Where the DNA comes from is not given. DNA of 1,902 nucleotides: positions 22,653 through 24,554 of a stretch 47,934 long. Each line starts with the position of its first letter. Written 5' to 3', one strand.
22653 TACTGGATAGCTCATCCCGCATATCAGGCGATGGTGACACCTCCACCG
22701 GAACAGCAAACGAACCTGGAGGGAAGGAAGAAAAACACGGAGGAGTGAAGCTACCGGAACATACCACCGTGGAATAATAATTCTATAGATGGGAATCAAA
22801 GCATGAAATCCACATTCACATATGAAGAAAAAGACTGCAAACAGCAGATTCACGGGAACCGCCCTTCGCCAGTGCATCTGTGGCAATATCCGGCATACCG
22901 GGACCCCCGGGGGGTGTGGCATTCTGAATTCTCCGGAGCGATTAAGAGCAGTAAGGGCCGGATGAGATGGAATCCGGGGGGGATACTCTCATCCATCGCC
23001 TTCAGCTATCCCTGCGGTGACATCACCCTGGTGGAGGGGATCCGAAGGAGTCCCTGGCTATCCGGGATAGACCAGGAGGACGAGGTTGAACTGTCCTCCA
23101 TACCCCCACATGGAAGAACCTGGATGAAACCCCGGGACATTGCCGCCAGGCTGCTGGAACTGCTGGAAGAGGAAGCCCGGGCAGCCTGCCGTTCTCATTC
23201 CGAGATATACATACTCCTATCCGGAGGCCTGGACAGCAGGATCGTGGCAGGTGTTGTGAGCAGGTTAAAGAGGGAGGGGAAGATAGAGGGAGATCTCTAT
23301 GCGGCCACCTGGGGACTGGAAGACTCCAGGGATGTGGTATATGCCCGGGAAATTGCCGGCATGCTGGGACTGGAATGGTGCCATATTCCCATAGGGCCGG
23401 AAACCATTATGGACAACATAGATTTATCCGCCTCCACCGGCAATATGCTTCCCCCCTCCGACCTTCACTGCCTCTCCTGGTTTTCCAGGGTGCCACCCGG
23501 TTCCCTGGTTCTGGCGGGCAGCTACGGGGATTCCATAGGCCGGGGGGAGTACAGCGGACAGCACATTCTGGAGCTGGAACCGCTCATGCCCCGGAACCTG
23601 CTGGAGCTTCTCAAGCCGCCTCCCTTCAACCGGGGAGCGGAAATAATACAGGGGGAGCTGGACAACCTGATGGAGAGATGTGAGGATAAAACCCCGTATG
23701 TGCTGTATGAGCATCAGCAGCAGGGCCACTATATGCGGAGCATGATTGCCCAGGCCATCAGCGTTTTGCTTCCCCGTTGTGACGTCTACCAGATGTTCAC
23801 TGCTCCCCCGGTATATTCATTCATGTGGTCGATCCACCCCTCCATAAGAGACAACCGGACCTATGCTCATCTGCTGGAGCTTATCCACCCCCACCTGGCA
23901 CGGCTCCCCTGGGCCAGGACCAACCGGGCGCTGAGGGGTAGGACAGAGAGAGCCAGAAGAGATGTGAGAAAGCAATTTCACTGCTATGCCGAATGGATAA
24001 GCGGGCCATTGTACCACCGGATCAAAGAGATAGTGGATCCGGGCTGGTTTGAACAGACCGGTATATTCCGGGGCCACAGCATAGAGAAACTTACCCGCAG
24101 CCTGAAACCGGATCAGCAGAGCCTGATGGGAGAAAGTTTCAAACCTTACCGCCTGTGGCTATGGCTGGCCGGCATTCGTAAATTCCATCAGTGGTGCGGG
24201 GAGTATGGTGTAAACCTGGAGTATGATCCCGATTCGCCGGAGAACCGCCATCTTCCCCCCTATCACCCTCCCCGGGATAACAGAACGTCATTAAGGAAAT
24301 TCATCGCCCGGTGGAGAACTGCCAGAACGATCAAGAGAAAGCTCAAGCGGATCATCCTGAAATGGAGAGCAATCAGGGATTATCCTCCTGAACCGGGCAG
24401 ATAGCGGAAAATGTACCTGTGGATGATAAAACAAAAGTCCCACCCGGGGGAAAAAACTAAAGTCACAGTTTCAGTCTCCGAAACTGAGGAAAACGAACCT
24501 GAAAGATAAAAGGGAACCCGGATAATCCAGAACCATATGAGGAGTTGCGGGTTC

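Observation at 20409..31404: Glycoconjugate locus combining flippase, sulfotransferase, two AsnB amidotransferases, a cytidylyltransferase/CDP-alcohol transferase pair, GT4, patatin and PAP2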

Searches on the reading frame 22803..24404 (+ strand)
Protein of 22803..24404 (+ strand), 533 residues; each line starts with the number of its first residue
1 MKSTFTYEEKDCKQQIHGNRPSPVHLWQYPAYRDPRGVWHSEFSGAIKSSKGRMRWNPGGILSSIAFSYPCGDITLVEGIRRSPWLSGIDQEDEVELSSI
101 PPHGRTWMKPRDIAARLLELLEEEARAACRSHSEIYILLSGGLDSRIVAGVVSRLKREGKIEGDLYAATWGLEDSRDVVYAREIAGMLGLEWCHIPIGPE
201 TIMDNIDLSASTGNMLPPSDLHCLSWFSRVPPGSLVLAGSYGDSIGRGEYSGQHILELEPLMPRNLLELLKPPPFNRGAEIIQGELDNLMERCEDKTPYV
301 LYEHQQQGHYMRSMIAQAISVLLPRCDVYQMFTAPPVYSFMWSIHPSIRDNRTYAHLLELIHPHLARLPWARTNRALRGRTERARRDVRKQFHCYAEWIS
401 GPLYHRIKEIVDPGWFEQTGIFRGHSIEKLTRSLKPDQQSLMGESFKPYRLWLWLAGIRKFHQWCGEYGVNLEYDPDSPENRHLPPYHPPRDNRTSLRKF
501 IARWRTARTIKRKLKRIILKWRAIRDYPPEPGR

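Call 4: search_protein_families(library=pfam, proteins=[window:22803-24404:+], max_evalue=0.01)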
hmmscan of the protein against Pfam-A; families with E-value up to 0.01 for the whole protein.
window:22803-24404:+ (533 aa): 1 family
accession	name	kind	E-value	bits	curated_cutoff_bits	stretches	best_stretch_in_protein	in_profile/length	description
PF00733.27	Asn_synthase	-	1.8e-11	44.8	21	1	117-207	2-89/354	Asparagine synthase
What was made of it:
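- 22803..24404 (+): AsnL: an AsnB-superfamily adenylating (PP-loop) amide-forming enzyme without a glutaminase domain. PF00733 matches the N-terminal part only, 1.8e-11 (call 4).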

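Call 6: search_protein_families(library=ncbifam, proteins=[window:22803-24404:+], max_evalue=0.01)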
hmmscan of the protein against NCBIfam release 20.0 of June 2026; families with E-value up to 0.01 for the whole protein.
window:22803-24404:+ (533 aa): 5 families
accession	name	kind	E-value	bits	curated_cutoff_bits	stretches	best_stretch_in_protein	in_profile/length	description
TIGR01536.1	asn_synth_AEB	equivalog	1.3e-07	31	267.1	1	110-206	230-324/517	asparagine synthase (glutamine-hydrolyzing)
NF006949.0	PRK09431.1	equivalog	5.4e-06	25.2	499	1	117-206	212-309/554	asparagine synthase B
TIGR03108.1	eps_aminotran_1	hypoth_equivalog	0.00043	19.1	816.9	0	395-433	565-603/628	XrtA/PEP-CTERM system amidotransferase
NF033535.1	lass_lactam_cya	exception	0.0018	16.9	525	1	111-159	235-283/668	lasso peptide isopeptide bond-forming cyclase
TIGR03104.1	trio_amidotrans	equivalog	0.003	15.9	570.1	0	108-207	236-335/589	N-acetylglutaminylglutamine amidotransferase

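Call 25: search_solved_structures(query=window:22803-24404:+, max_evalue=1)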
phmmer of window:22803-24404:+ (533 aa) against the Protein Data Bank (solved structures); distinct sequences matched with E-value up to 1: 5.
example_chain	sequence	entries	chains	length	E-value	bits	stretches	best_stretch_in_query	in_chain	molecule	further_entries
8sue_A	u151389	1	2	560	2e-05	26.5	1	131-201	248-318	Asparagine synthetase [glutamine-hydrolyzing]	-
6gq3_A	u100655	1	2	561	2e-05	26.5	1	131-201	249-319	Asparagine synthetase [glutamine-hydrolyzing]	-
9b6c_A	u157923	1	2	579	2.1e-05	26.5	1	131-201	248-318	Asparagine synthetase [glutamine-hydrolyzing]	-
7ylz_A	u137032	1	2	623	0.079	14.7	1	114-198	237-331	hydroxyamidotransferase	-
1ct9_A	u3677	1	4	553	0.91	11.2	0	117-192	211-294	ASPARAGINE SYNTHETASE B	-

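Call 48: find_homologous_proteins(query=window:22803-24404:+, max_evalue=0.001)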
Query window:22803-24404:+ (533 aa): 379 proteins with E <= 0.001 among 8000 candidates; the best 120 are listed.
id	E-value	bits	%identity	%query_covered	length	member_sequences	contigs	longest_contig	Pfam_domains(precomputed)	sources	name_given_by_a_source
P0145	0.0e+0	1267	100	100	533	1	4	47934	PF00733.28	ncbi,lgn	-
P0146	4.9e-169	582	54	95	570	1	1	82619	PF00733.28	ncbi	-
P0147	2.1e-162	560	51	95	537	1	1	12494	PF00733.28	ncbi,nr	ncbi:MAG: hypothetical protein KOO63_12930 [Bacteroidales bacterium]|nr:hypothetical protein [Candid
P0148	5.4e-156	539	47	99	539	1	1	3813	PF00733.28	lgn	-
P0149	2.7e-155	536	50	95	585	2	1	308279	PF00733.28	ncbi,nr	ncbi:MAG: hypothetical protein JW814_01170 [Candidatus Krumholzibacteriota bacterium]|nr:hypothetica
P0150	5.6e-151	522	47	95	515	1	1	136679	PF00733.28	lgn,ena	-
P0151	6.1e-148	512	45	96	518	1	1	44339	PF00733.28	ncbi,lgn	-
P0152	3.1e-147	510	46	95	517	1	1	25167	PF00733.28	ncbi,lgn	-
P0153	3.9e-145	503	45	95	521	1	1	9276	PF00733.28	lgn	-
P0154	2.8e-144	500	45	95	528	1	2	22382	PF00733.28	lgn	-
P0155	1.9e-142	494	43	97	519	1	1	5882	PF00733.28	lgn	-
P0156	7.4e-142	492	44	95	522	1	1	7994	PF00733.28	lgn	-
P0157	6.2e-141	489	45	95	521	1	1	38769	PF00733.28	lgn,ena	-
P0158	7.7e-141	489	44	95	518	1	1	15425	PF00733.28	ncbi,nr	ncbi:MAG: hypothetical protein GY842_06015 [bacterium]|nr:hypothetical protein [bacterium]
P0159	1.5e-140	488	45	95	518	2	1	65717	PF00733.28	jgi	-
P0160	8.0e-140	485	45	96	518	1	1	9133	PF00733.28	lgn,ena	-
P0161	1.5e-139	484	45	95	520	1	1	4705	PF00733.28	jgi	-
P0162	4.1e-138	480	44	94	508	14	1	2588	PF00733.28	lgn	-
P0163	4.9e-138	479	45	96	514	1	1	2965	PF00733.28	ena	-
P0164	4.5e-137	476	43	99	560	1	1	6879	PF00733.28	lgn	-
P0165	6.2e-136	472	45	95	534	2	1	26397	PF00733.28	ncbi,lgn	-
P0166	8.4e-136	472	43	96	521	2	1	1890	PF00733.28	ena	-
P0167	1.0e-135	472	43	95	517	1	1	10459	PF00733.28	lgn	-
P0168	1.3e-135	471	46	85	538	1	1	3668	PF00733.28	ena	-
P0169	1.7e-135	471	43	95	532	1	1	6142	PF00733.28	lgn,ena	-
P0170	1.9e-135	471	43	95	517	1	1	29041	PF00733.28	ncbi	-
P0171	7.6e-135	469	46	95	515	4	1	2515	PF00733.28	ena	-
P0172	1.5e-134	468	43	95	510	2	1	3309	PF00733.28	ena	-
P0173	1.7e-134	468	44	96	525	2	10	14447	PF00733.28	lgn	-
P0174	2.0e-134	467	43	95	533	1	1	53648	PF00733.28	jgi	jgi:asparagine synthase (glutamine-hydrolysing)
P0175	3.3e-134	467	43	95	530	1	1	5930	PF00733.28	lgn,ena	-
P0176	4.1e-134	466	43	96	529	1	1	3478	PF00733.28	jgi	jgi:hypothetical protein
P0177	6.5e-134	466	44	95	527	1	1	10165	PF00733.28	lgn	-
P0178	3.1e-133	463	43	95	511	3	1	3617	PF00733.28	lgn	-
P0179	3.1e-132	460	44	95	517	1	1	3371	PF00733.28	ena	-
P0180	3.3e-132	460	41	95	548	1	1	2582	PF00733.28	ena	-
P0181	7.7e-132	459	42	95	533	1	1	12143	PF00733.28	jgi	jgi:predicted subunit of tRNA(5-methylaminomethyl-2-thiouridylate) methyltransferase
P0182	8.4e-132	459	43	95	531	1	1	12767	PF00733.28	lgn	-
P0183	1.9e-131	458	44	92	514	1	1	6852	PF00733.28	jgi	jgi:asparagine synthase (glutamine-hydrolysing)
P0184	2.3e-131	457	42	95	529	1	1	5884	PF00733.28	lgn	-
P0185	2.7e-131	457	42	99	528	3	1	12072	PF00733.28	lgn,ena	-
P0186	3.0e-131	457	43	95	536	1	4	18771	PF00733.28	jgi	-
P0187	5.3e-131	456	44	96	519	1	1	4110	PF00733.28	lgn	-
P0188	7.3e-131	456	43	95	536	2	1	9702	PF00733.28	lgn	-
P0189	1.1e-130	455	44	95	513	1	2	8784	PF00733.28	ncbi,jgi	jgi:asparagine synthase (glutamine-hydrolysing)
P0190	1.8e-130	454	43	95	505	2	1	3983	PF00733.28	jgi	jgi:asparagine synthase (glutamine-hydrolysing)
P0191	1.8e-130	454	42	96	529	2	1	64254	PF00733.28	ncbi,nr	ncbi:MAG TPA: asparagine synthase-related protein [Sedimentisphaerales bacterium]|nr:asparagine synt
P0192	2.9e-130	454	43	96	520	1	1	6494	PF00733.28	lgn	-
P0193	3.0e-130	454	42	95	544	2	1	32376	PF00733.28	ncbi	ncbi:MAG: asparagine synthase-related protein [Planctomycetota bacterium]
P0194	5.2e-130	453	41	95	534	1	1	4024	PF00733.28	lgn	-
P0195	6.3e-130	453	44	96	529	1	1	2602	PF00733.28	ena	-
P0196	1.0e-129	452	44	95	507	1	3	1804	PF00733.28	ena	-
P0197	1.4e-129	451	43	92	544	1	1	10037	PF00733.28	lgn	-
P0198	2.2e-129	451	41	95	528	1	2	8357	PF00733.28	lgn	-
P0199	3.8e-129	450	42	96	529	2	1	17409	PF00733.28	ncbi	-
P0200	5.3e-129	449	42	95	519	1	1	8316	PF00733.28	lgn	-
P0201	2.1e-128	447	42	95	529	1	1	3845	PF00733.28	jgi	jgi:asparagine synthase (glutamine-hydrolysing)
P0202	4.7e-128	446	45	85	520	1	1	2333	PF00733.28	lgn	-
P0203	5.5e-128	446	44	85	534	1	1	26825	PF00733.28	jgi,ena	-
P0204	6.6e-128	446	43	95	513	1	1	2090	PF00733.28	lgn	-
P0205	6.6e-128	446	42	95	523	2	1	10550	PF00733.28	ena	-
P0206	7.6e-128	446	45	95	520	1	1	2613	PF00733.28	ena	-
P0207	8.4e-128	446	42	95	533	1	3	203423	PF00733.28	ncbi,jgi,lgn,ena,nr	ncbi:MAG TPA: asparagine synthase-related protein [Sedimentisphaerales bacterium]|nr:asparagine synt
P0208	1.1e-127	445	44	84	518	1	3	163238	PF00733.28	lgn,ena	-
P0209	1.1e-127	445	44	89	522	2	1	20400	PF00733.28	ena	-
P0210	1.7e-127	445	42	95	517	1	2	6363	PF00733.28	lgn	-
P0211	4.2e-127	443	41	95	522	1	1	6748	PF00733.28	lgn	-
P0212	6.4e-127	443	40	96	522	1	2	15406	PF00733.28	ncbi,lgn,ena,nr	ncbi:hypothetical protein KAR10_10415 [bacterium]|nr:hypothetical protein [bacterium]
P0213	7.8e-127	442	42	95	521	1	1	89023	PF00733.28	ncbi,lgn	-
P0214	1.3e-126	442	43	95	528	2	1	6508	PF00733.28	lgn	-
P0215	2.2e-126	441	42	91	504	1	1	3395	PF00733.28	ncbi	ncbi:MAG: asparagine synthase-related protein, partial [Candidatus Hodarchaeota archaeon]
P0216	2.4e-126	441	43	95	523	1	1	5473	PF00733.28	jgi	jgi:asparagine synthase (glutamine-hydrolysing)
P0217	3.8e-126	440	41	95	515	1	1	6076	PF00733.28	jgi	jgi:hypothetical protein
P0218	4.5e-126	440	42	93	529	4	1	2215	PF00733.28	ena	-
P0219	4.7e-126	440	43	96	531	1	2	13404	PF00733.28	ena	-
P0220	6.0e-126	439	46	87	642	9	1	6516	PF00733.28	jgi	-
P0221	1.8e-125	438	44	85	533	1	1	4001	PF00733.28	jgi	jgi:hypothetical protein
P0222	2.0e-125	438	45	85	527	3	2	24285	PF00733.28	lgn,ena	-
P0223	2.3e-125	437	41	95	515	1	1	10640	PF00733.28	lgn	-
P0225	3.1e-125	437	42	87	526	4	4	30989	PF00733.28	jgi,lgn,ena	jgi:asparagine synthase (glutamine-hydrolysing)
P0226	3.6e-125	437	41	95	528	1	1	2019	PF00733.28,PF24167.2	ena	-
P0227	4.7e-125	436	42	93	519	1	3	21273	PF00733.28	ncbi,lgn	-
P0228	5.3e-125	436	46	83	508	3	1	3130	PF00733.28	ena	-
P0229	1.3e-124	435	42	95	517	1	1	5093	PF00733.28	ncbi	-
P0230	2.0e-124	434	43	95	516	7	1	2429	PF00733.28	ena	-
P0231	3.6e-124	434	44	95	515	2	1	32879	PF00733.28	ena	-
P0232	4.0e-124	433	43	96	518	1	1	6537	PF00733.28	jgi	jgi:hypothetical protein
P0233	4.6e-124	433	43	95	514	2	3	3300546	PF00733.28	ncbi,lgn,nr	ncbi:MAG: asparagine synthase-related protein [Thermodesulfobacteriota bacterium]|nr:MAG: asparagine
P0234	8.3e-124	432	40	95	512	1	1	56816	PF00733.28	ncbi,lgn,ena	-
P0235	1.9e-123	431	42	95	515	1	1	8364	PF00733.28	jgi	jgi:asparagine synthase (glutamine-hydrolysing)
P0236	3.6e-123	430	47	82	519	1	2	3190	PF00733.28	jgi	-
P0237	4.1e-123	430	40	96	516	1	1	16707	PF00733.28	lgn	-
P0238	5.5e-123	430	41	95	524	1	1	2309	PF00733.28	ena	-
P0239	6.1e-123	429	44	87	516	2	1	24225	PF00733.28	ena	-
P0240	6.2e-123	429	41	95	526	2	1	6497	PF00733.28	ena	-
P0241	6.2e-123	429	40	96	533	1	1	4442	PF00733.28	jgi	jgi:asparagine synthase (glutamine-hydrolysing)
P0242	6.6e-123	429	42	95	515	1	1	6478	PF00733.28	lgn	-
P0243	8.3e-123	429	42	95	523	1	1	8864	PF00733.28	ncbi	-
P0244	8.9e-123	429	45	85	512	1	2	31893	PF00733.28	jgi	jgi:asparagine synthase (glutamine-hydrolysing)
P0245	9.0e-123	429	40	95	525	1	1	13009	PF00733.28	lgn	-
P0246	1.2e-122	429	45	84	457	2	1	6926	PF00733.28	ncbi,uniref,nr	ncbi:hypothetical protein CLG94_12395 [Candidatus Methylomirabilis limnetica]|uniref:Asparagine synt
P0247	1.6e-122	428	43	92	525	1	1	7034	PF00733.28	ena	-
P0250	2.7e-122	427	40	93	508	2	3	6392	PF00733.28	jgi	jgi:asparagine synthase (glutamine-hydrolysing)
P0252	9.6e-122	426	45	85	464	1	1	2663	PF00733.28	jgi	jgi:asparagine synthase (glutamine-hydrolysing)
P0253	1.6e-121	425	42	90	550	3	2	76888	PF00733.28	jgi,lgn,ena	-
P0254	1.7e-121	425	41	96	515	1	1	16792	PF00733.28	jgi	jgi:asparagine synthase (glutamine-hydrolysing)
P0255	2.3e-121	424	40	95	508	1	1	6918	PF00733.28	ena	-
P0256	2.7e-121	424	41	95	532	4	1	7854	PF00733.28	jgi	-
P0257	4.3e-121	423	42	95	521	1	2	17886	PF00733.28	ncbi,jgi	jgi:asparagine synthase (glutamine-hydrolysing)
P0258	7.0e-121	423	42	95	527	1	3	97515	PF00733.28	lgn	-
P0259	3.2e-120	421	41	96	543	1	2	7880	PF00733.28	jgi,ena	-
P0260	3.9e-120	420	43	95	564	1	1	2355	PF00733.28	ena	-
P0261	4.1e-120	420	41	96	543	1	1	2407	PF00733.28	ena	-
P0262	5.6e-120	420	42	86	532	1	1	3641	PF00733.28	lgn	-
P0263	9.3e-120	419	43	95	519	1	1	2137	PF00733.28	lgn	-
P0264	1.0e-119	419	41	95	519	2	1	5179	PF00733.28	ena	-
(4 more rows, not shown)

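Call 49: find_encoding_contigs(protein=P0233, flank=10000, max_places=1)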
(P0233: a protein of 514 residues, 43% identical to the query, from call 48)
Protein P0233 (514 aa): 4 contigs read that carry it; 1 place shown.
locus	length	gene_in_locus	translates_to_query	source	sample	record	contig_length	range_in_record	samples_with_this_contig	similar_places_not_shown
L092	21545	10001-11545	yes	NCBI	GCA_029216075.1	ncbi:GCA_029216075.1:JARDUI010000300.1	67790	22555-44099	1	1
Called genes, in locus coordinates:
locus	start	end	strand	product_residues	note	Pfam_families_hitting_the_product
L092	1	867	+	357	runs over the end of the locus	PF02540:NAD_synthase (weak)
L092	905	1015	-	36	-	-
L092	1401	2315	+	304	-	PF01565:FAD_binding_4, PF02873:MurB_C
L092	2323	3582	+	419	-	PF00275:EPSP_synthase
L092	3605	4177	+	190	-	PF00132:Hexapep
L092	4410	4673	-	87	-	-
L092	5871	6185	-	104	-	-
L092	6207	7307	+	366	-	-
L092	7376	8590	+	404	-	PF13439:Glyco_transf_4, PF00534:Glycos_transf_1 (weak), PF13692:Glyco_trans_1_4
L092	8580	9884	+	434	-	PF04932:Wzy_C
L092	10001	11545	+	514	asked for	PF00733:Asn_synthase (weak)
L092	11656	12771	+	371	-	PF13439:Glyco_transf_4, PF00534:Glycos_transf_1, PF13692:Glyco_trans_1_4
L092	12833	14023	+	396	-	PF20706:GT4-conflict, PF00534:Glycos_transf_1, PF13692:Glyco_trans_1_4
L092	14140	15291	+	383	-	PF13439:Glyco_transf_4 (weak), PF20706:GT4-conflict (weak), PF00534:Glycos_transf_1, PF13692:Glyco_trans_1_4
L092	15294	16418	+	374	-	PF13439:Glyco_transf_4 (weak), PF20706:GT4-conflict (weak), PF00534:Glycos_transf_1, PF13692:Glyco_trans_1_4, PF13524:Glyco_trans_1_2 (weak)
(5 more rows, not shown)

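Call 50: find_encoding_contigs(protein=P0207, flank=10000, max_places=1)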
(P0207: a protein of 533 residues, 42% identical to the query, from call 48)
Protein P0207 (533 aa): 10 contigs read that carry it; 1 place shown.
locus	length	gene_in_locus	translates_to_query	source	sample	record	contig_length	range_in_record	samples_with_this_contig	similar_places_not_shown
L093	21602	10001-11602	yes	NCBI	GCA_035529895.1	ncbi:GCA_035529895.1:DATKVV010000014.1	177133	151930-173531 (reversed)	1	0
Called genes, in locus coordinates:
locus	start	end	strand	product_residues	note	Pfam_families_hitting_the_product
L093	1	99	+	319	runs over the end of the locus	PF04321:RmlD_sub_bind (weak), PF01370:Epimerase, PF02719:Polysacc_synt_2 (faint), PF16363:GDP_Man_Dehyd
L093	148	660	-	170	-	PF03190:Thioredox_DsbH, PF13098:Thioredoxin_2 (weak)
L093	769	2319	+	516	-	PF11028:TMEM260_N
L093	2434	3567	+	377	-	PF01041:DegT_DnrJ_EryC1, PF01053:Cys_Met_Meta_PP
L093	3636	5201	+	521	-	PF22842:Pel9A-like_beta_helix, PF13229:Beta_helix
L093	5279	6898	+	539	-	PF08003:Methyltransf_9 (weak), PF13649:Methyltransf_25 (faint)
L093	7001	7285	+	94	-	-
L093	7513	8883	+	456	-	PF01943:Polysacc_synt, PF13440:Polysacc_synt_3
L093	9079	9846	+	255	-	PF13489:Methyltransf_23, PF13847:Methyltransf_31 (weak), PF08241:Methyltransf_11, PF08242:Methyltransf_12 (weak), PF13649:Methyltransf_25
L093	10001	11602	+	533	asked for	PF00733:Asn_synthase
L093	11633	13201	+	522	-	PF14296:O-ag_pol_Wzy (weak)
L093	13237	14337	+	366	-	PF13439:Glyco_transf_4, PF13579:Glyco_trans_4_4, PF00534:Glycos_transf_1, PF13692:Glyco_trans_1_4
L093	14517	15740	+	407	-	PF00534:Glycos_transf_1, PF13692:Glyco_trans_1_4, PF13524:Glyco_trans_1_2 (weak)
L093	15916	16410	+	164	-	PF13384:HTH_23, PF13518:HTH_28, PF13551:HTH_29, PF13565:HTH_32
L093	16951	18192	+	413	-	PF13477:Glyco_trans_4_2, PF13579:Glyco_trans_4_4, PF13439:Glyco_transf_4, PF20706:GT4-conflict, PF00534:Glycos_transf_1, PF13692:Glyco_trans_1_4, PF13524:Glyco_trans_1_2 (weak)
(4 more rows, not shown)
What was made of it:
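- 22803..24404 (+): The family occurs at 40-47% identity in Wzx/Wzy polysaccharide loci of Thermodesulfobacteriota and Planctomycetota (calls 48-50).
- Closest known: Wzx/Wzy-dependent polysaccharide loci with AsnB-type amidotransferases. Same: The AsnL family itself lies in such loci (calls 49, 50).
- The AsnL family lies in Wzx/Wzy loci with Wzy, GT4s and Bac_transf (calls 49, 50). AsnL relatives lie in Wzx/Wzy polysaccharide loci (calls 49, 50).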

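Call 67: predict_structure(alignment_id=A2)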
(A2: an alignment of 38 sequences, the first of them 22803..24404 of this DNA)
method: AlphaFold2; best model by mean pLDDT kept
length: 533 residues; sequences in the alignment: 38
mean_pLDDT: 91.7   pTM: 0.90
mean pLDDT of the five models: 91.7, 89.9, 89.1, 88.3, 86.6
residues with pLDDT >= 90: 451; 70-90: 54; 50-70: 10; < 50: 18
segments of 3 or more residues with pLDDT < 50: 1-17
pLDDT, mean of each block of 10 residues (from residue 1): 33 44 91 95 94 95 96 96 95 93 95 98 97 95 96 98 97 97 98 97 97 94 93 94 96 95 93 95 96 95 96 92 91 97 97 97 96 94 95 95 97 98 97 81 77 98 97 88 76 84 87 95 96 63
secondary structure, 60 per line:
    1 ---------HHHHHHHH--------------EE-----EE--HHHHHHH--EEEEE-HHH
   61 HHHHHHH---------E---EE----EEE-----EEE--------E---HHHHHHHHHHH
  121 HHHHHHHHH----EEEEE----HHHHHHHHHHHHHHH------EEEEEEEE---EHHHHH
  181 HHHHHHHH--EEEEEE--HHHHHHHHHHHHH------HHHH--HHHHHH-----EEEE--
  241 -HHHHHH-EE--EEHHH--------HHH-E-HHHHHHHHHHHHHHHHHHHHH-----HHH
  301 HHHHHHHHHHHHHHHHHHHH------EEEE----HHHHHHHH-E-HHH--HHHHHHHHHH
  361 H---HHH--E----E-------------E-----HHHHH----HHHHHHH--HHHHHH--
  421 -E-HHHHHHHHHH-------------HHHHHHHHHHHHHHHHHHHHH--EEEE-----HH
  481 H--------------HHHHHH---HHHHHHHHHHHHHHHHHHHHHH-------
elements in order: H10-17 H43-49 E52-56 H58-67 E87-89 E95-97 H110-129 E134-138 H143-157 E164-171 H176-188 E191-196 H199-211 H218-221 H224-229 E235-238 H242-247 H272-292 H298-320 E327-330 H335-342 H351-361 H395-399 H404-410 H413-418 H424-433 H447-467 E470-473 H496-501 H505-526
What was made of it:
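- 22803..24404 (+): The AF2 model has pLDDT 91.7 (call 67).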

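Call 71: fold_search(model_id=the predicted structure, library=pdb)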
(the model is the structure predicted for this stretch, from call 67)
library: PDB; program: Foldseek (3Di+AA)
matches with E <= 10: 1517; with E <= 0.001: 37
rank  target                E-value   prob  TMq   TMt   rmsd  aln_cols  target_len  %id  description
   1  7ylz_B                4.8e-11  1.00  0.59  0.55   5.5       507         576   13  Unliganded form of hydroxyamidotransferase TsnB9 (released 2023-05-31)
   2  7ylz_A                1.2e-10  1.00  0.60  0.56   5.1       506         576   14  Unliganded form of hydroxyamidotransferase TsnB9 (released 2023-05-31)
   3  1q15_A                2.0e-09  1.00  0.42  0.45   6.2       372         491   12  Carbapenam Synthetase (released 2003-11-04)
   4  1q19_A                2.4e-09  1.00  0.43  0.45   8.8       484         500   11  Carbapenam Synthetase (released 2003-11-04)
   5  9b6c_B                4.2e-09  1.00  0.38  0.39  11.9       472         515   13  Human asparagine synthetase Arg-142 to Ile-142 (R142I) variant (released 2025-01-08)
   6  9b6c_A                7.7e-09  1.00  0.35  0.36  10.8       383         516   15  Human asparagine synthetase Arg-142 to Ile-142 (R142I) variant (released 2025-01-08)
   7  1q15_D                9.8e-09  1.00  0.38  0.42  10.9       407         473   12  Carbapenam Synthetase (released 2003-11-04)
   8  8sue_B                2.7e-08  1.00  0.35  0.37   9.8       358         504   14  Human asparagine synthetase (apo-ASNS) (released 2024-05-22)
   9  8sue_A                6.0e-08  1.00  0.35  0.36  10.3       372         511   13  Human asparagine synthetase (apo-ASNS) (released 2024-05-22)
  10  1mbz_A                1.8e-07  1.00  0.42  0.45  10.2       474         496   13  BETA-LACTAM SYNTHETASE WITH TRAPPED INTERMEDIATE (released 2002-10-23)
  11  1mc1_A                2.3e-07  1.00  0.41  0.44  10.1       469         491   13  BETA-LACTAM SYNTHETASE WITH PRODUCT (DGPC), AMP AND PPI (released 2002-10-23)
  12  6gq3_A                2.6e-07  1.00  0.33  0.34  11.2       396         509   12  Human asparagine synthetase (ASNS) in complex with 6-diazo-5-oxo-L-norleucine (DON) at 1.85 A resolution (released 2019-09-18)
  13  1mbz_B                5.1e-07  1.00  0.39  0.41  10.7       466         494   11  BETA-LACTAM SYNTHETASE WITH TRAPPED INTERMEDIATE (released 2002-10-23)
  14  1ct9_A                5.3e-07  1.00  0.41  0.44  10.1       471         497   15  CRYSTAL STRUCTURE OF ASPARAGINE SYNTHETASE B FROM ESCHERICHIA COLI (released 1999-12-15)
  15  1ct9_D                7.1e-07  1.00  0.42  0.45   9.8       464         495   15  CRYSTAL STRUCTURE OF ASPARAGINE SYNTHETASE B FROM ESCHERICHIA COLI (released 1999-12-15)
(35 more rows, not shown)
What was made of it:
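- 22803..24404 (+): The best folds are TsnB9 hydroxyamidotransferase 7ylz (E 5e-11, TM 0.6), carbapenam synthetase and beta-lactam synthetase (call 71).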
